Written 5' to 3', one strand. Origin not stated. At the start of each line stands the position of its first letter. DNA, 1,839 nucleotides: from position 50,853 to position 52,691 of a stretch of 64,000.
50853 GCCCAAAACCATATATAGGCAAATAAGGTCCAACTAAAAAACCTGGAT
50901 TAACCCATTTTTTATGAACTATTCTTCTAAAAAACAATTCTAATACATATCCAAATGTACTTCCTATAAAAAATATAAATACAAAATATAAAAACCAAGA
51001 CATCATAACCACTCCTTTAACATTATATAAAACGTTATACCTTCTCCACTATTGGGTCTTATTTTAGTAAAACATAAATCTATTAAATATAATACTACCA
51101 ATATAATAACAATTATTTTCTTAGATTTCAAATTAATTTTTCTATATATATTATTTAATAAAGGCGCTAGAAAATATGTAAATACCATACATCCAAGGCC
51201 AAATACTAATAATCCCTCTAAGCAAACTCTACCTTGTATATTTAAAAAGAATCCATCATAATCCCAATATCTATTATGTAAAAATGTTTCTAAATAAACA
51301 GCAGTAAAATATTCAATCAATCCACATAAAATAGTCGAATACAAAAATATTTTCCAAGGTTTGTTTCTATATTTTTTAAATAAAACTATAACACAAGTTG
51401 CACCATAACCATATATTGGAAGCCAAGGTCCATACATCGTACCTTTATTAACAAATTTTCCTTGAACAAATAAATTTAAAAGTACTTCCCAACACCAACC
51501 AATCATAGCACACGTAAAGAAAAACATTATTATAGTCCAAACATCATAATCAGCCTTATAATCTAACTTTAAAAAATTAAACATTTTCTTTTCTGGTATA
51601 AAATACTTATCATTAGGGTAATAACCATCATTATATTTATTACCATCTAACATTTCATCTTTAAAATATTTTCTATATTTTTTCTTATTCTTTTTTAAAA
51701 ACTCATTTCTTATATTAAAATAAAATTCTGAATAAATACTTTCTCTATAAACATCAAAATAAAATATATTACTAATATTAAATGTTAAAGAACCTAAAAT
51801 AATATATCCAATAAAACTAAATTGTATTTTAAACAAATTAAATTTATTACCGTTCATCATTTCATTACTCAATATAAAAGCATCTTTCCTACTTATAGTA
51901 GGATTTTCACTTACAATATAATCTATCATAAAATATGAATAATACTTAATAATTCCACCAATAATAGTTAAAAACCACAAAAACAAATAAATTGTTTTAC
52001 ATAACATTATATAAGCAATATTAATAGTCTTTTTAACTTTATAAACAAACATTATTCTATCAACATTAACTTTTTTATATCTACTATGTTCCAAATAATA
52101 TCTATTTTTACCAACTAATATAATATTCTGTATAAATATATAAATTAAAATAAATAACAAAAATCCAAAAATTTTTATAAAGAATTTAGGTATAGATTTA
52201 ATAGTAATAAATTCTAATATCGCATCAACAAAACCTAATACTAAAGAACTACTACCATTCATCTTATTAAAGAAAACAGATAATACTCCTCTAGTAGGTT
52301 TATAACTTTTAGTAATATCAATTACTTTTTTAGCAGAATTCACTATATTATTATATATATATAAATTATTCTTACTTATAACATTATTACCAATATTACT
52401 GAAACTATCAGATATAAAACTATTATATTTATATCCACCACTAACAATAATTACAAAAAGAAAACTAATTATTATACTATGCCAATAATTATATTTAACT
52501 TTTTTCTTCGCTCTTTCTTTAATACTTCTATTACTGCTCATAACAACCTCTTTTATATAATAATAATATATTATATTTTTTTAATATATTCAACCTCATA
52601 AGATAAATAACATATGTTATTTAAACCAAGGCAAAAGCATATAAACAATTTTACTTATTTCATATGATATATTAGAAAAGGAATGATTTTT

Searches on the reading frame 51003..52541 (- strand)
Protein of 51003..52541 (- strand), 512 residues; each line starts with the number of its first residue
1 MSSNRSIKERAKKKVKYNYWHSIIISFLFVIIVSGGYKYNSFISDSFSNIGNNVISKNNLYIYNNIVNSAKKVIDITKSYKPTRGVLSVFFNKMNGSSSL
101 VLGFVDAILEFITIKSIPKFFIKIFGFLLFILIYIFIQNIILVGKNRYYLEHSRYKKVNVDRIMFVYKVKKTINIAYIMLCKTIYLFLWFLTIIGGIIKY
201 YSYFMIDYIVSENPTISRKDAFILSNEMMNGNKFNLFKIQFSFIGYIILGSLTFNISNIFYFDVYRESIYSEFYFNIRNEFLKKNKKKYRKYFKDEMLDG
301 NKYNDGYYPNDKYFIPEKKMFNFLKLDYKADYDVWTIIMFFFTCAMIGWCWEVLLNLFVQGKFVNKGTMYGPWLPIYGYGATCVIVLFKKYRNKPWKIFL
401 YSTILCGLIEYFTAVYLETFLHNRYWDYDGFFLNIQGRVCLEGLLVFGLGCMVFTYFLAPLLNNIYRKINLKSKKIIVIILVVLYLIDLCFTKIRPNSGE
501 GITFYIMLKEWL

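Call 97: search_protein_families(library=pfam, proteins=[window:51003-52541:-], max_evalue=0.00001)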
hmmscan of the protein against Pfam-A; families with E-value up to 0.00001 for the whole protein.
window:51003-52541:- (512 aa): 2 families
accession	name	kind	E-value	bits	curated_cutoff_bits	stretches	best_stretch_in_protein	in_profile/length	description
PF06541.16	ABC_trans_CmpB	-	1.3e-43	149.2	25.9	1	339-492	1-150/151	Putative ABC-transporter type IV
PF06161.16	DUF975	-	9.1e-14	52.3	34.8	1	1-279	1-241/243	Protein of unknown function (DUF975)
